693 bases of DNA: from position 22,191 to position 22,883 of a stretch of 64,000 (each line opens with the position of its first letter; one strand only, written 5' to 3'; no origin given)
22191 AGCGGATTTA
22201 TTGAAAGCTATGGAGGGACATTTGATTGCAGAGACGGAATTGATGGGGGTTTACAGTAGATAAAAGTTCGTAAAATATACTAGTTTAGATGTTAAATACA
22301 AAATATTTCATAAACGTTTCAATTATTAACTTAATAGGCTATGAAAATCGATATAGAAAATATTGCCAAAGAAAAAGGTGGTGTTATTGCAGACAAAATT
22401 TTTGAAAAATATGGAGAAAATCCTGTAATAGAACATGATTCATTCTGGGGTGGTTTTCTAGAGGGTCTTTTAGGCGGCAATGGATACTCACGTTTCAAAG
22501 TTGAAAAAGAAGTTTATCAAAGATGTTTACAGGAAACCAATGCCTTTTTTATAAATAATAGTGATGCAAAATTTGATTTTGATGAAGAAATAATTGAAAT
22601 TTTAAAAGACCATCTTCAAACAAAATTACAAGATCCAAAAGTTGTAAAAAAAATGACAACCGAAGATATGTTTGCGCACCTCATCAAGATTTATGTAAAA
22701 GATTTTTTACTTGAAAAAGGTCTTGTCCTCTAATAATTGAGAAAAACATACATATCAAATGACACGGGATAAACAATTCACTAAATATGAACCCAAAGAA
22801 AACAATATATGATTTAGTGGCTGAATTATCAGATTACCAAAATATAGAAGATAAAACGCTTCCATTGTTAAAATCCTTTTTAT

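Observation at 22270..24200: AT-rich three-gene islet with tandem HEPN-like (Rx4H) proteins: candidate abortive-infection/toxin module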

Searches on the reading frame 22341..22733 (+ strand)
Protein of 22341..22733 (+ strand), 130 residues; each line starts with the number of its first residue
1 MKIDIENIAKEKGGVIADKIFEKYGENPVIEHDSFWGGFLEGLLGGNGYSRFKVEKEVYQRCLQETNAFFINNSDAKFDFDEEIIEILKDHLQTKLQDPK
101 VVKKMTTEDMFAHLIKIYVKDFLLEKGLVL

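Call 3: search_protein_families(library=pfam, proteins=[window:22341-22733:+], max_evalue=10)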
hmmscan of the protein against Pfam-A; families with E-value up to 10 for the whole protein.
window:22341-22733:+ (130 aa): 1 family
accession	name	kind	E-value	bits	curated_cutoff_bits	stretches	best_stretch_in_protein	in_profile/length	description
PF06767.16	Sif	-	0.031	13.7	29.5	1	64-112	270-320/337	Sif protein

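Call 4: search_protein_families(library=padloc, proteins=[window:22341-22733:+], max_evalue=10)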
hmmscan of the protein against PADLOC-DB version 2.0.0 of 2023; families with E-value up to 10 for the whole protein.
window:22341-22733:+ (130 aa): 1 family
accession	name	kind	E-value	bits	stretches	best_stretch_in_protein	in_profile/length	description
PDLC00900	JAB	-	0.0012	17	1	68-118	3-53/159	JAB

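Call 10: find_homologous_proteins(query=window:22341-22733:+, max_evalue=0.01)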
Query window:22341-22733:+ (130 aa): 18 proteins with E <= 0.01 among 21 candidates.
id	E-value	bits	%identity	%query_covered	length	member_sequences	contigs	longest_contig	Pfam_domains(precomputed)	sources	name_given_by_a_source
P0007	4.9e-80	284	100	100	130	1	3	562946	-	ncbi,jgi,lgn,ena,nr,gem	ncbi:MAG TPA: hypothetical protein P5230_02045 [Candidatus Magasanikbacteria bacterium]|nr:hypotheti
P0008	5.6e-58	213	78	100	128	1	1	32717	-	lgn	-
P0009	2.1e-57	211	76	100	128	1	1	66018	-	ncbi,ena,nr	ncbi:hypothetical protein KKC94_01205 [Patescibacteria group bacterium]|nr:hypothetical protein [Pat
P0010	6.5e-57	209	78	100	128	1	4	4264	-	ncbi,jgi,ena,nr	ncbi:MAG TPA: hypothetical protein PKH95_03445 [Candidatus Magasanikbacteria bacterium]|nr:hypotheti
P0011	6.9e-56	206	77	100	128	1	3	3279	-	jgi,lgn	-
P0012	8.5e-55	202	75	100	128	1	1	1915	-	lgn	-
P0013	2.1e-50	188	68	100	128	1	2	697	-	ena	-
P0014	1.4e-48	182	71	100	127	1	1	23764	-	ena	-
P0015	4.9e-46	174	66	100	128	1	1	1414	-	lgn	-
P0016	6.9e-45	170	65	100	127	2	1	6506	-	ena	-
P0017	2.4e-44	168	63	100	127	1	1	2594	-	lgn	-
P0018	1.2e-43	166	62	100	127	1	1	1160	-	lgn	-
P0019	1.8e-41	159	65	100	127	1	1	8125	-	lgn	-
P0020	9.3e-37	144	59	100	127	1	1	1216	-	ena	-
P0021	2.4e-32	130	60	85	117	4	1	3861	-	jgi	jgi:hypothetical protein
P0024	1.6e-24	104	45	100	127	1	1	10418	-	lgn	-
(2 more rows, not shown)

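Call 15: find_encoding_contigs(protein=P0009, flank=4000, max_places=2)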
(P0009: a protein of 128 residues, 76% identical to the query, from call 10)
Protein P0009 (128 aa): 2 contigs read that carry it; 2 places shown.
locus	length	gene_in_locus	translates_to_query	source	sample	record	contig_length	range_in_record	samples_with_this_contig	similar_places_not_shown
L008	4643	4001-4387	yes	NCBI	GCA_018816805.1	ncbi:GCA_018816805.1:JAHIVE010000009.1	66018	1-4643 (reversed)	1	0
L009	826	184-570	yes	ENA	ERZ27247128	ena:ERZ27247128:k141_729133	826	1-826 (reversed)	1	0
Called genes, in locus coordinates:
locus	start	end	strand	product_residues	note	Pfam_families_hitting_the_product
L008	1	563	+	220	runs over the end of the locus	PF01066:CDP-OH_P_transf (weak)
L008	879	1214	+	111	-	-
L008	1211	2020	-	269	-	PF02899:Phage_int_SAM_1 (weak), PF13495:Phage_int_SAM_4, PF00589:Phage_integrase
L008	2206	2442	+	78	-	-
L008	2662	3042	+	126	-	PF12680:SnoaL_2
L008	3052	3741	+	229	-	PF01177:Asp_Glu_race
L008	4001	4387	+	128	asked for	-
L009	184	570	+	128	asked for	-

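Call 16: find_encoding_contigs(protein=P0008, flank=4000, max_places=2)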
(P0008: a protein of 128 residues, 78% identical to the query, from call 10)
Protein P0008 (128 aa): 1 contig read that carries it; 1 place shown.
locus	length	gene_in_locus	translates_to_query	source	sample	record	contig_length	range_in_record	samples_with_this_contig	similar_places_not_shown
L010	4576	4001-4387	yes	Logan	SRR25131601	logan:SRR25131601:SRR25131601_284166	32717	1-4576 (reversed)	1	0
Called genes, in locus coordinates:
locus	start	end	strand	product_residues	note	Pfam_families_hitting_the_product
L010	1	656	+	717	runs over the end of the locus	PF00403:HMA, PF00122:E1-E2_ATPase, PF00702:Hydrolase, PF08282:Hydrolase_3 (faint)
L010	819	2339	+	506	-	PF00270:DEAD, PF04851:ResIII, PF00271:Helicase_C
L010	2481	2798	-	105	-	PF13495:Phage_int_SAM_4 (weak)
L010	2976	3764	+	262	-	PF07553:Lipoprotein_Ltp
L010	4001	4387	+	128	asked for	-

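Call 17: find_encoding_contigs(protein=P0014, flank=4000, max_places=2)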
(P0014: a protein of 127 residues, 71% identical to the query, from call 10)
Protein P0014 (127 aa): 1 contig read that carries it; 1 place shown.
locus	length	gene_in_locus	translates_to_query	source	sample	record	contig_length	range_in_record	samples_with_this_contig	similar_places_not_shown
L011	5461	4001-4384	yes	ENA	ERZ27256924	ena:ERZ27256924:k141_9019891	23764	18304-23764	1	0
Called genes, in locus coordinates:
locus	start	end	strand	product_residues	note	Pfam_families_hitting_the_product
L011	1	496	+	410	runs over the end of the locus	PF01966:HD (weak)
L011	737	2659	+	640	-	PF00041:fn3 (faint), PF04773:FecR, PF09136:Glucodextran_B (weak), PF25832:Fn3_SaeA_2nd (faint)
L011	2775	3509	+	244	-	-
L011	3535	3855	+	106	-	-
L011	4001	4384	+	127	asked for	-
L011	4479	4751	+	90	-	-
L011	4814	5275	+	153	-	-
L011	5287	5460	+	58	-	?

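Call 18: find_encoding_contigs(protein=P0024, flank=4000, max_places=2)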
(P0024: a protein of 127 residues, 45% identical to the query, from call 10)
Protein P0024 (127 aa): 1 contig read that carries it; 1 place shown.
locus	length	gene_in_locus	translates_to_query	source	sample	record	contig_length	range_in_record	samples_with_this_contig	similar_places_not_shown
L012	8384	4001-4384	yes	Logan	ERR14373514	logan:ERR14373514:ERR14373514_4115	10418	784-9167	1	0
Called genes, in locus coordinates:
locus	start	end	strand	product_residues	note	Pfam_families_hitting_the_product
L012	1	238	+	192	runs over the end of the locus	PF04542:Sigma70_r2, PF08281:Sigma70_r4_2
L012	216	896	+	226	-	-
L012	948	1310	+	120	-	-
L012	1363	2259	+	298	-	PF11127:YgaP-like_TM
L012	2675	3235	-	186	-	-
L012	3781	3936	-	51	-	-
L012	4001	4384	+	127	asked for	-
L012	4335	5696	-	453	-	PF00239:Resolvase, PF07508:Recombinase, PF13408:Zn_ribbon_recom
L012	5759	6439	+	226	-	-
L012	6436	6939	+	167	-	-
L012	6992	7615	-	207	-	PF16729:DUF5067, PF11611:DUF4352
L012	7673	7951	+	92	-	PF13560:HTH_31 (weak), PF12844:HTH_19, PF01381:HTH_3, PF13443:HTH_26 (weak)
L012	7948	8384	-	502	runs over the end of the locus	PF17289:Terminase_6C (faint)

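Call 48: search_protein_families(library=ncbifam, proteins=[window:22341-22733:+], max_evalue=1)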
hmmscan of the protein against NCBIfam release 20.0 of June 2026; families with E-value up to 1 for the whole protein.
window:22341-22733:+ (130 aa): 1 family
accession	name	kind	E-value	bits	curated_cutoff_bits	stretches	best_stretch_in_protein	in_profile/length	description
NF010719.0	PRK14121.1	equivalog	0.061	12.3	402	1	53-121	276-340/396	tRNA (guanosine(46)-N7)-methyltransferase TrmB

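Call 49: search_protein_families(library=phrogs, proteins=[window:22341-22733:+, P0024], max_evalue=1)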
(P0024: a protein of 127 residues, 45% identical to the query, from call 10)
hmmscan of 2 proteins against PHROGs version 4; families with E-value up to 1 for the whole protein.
window:22341-22733:+ (130 aa): 3 families
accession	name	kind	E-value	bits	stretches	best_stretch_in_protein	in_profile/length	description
phrog_23336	-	unknown function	0.041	15.1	1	51-129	23-97/107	-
phrog_29194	-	unknown function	0.11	13.7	1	33-61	39-67/69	-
phrog_6906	-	unknown function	0.13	13.4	1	77-107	8-37/65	-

P0024 (127 aa): 0 families

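Call 52: search_protein_families(library=pfam, proteins=[L011:4479-4751:+, L011:4814-5275:+], max_evalue=0.1)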
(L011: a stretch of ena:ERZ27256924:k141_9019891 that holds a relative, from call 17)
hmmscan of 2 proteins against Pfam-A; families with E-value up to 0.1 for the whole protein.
L011:4479-4751:+ (90 aa): 0 families

L011:4814-5275:+ (153 aa): 0 families

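Call 56: search_dna_similar(query=window:22341-22733:+, collection=phages, mode=protein, max_evalue=1, max_rows=10)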
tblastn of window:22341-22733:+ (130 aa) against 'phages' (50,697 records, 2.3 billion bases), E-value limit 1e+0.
No match.

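Call 68: find_encoding_contigs(protein=P0019, flank=4000, max_places=2)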
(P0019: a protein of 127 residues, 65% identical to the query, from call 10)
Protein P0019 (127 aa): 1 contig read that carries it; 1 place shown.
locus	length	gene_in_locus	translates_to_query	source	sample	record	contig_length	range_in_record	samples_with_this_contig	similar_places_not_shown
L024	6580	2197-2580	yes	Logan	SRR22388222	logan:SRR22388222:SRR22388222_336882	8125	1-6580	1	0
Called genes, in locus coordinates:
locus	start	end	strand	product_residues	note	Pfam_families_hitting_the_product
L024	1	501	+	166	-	?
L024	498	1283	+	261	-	-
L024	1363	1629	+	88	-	-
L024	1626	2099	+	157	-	-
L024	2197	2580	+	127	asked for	-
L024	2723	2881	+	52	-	-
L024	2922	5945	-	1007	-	PF07693:KAP_NTPase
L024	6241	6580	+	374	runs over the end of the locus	-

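Call 69: find_encoding_contigs(protein=P0016, flank=4000, max_places=2)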
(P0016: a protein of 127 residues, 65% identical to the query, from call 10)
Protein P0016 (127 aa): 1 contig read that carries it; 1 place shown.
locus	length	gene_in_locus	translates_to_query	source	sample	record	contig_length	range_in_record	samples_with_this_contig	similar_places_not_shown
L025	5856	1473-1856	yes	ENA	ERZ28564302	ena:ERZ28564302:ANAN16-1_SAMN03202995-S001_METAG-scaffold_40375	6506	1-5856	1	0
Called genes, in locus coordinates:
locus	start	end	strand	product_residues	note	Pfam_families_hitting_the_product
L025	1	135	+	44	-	?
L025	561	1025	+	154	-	-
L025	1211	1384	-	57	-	-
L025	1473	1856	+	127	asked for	-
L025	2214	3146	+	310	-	PF03547:Mem_trans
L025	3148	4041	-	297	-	PF00551:Formyl_trans_N, PF02911:Formyl_trans_C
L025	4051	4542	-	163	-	PF01327:Pep_deformylase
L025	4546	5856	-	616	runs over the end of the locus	PF17764:PriA_3primeBD, PF18319:Zn_ribbon_PriA (weak)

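Call 70: find_encoding_contigs(protein=P0010, flank=4000, max_places=4)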
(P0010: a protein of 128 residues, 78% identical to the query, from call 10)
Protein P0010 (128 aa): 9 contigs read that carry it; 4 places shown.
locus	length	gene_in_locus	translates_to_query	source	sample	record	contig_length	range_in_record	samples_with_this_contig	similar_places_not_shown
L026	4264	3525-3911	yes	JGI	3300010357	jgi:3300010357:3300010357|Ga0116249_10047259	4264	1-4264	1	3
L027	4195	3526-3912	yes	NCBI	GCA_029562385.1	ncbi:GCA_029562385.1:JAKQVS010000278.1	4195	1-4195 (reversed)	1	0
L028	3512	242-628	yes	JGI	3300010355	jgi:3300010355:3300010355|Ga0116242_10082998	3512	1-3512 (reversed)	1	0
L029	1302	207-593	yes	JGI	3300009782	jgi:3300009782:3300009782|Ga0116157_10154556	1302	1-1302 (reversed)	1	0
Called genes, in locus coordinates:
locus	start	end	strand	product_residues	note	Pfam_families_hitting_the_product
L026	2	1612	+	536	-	PF13597:NRDD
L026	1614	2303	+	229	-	PF04055:Radical_SAM, PF13353:Fer4_12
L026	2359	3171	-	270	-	PF02899:Phage_int_SAM_1 (faint), PF13495:Phage_int_SAM_4, PF00589:Phage_integrase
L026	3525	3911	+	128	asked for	-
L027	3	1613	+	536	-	PF13597:NRDD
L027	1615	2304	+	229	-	PF04055:Radical_SAM, PF13353:Fer4_12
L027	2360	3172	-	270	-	PF02899:Phage_int_SAM_1 (faint), PF13495:Phage_int_SAM_4, PF00589:Phage_integrase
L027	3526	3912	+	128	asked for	-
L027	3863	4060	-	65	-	-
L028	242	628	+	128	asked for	-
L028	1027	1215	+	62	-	-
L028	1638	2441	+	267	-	-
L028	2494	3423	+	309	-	PF01699:Na_Ca_ex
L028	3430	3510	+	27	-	?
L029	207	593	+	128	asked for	-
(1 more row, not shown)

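Call 76: search_protein_families(library=padloc, alignment_id=A4, max_evalue=0.1)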
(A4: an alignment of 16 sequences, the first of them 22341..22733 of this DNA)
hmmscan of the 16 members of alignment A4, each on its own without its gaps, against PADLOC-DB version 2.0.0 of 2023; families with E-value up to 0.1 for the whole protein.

A. member 1, window:22341-22733:+ (130 aa): 1 family
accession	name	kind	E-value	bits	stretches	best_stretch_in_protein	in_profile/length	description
PDLC00900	JAB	-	0.0012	17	1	68-118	3-53/159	JAB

B. families by the number of members that match (of 16 scanned): 1 family
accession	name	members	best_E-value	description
PDLC00900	JAB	1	0.0012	JAB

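Call 77: search_protein_families(library=pfam, alignment_id=A4, max_evalue=0.1)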
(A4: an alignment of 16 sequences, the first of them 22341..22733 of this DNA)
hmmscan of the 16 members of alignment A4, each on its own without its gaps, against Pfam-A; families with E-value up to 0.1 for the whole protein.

A. member 1, window:22341-22733:+ (130 aa): 1 family
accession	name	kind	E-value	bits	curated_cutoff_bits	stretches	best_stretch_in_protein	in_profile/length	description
PF06767.16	Sif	-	0.031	13.7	29.5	1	64-112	270-320/337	Sif protein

B. families by the number of members that match (of 16 scanned): 4 families
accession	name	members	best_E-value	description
PF10866.13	DUF2704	3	0.035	Protein of unknown function (DUF2704)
PF06767.16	Sif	1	0.031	Sif protein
PF01335.27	DED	1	0.052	Death effector domain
PF07032.16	DUF1322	1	0.056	Protein of unknown function (DUF1322)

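Call 88: search_protein_families(library=padloc, proteins=[L024:498-1283:+], max_evalue=0.1)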
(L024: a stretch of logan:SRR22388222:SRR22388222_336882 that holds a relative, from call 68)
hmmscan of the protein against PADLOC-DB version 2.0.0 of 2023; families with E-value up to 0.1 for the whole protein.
L024:498-1283:+ (261 aa): 0 families

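Call 94: find_related_loci(query=A4, collection=viral_contigs, flank=5000)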
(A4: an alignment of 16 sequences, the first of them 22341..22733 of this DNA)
Query A4 (130 aa) in viral_contigs; peptide patterns used: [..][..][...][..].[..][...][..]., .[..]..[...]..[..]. (x = any residue, [..] = any of these).
282 stretches matched a pattern, but none encodes a relative of the query by tblastn (E <= 1e-3).
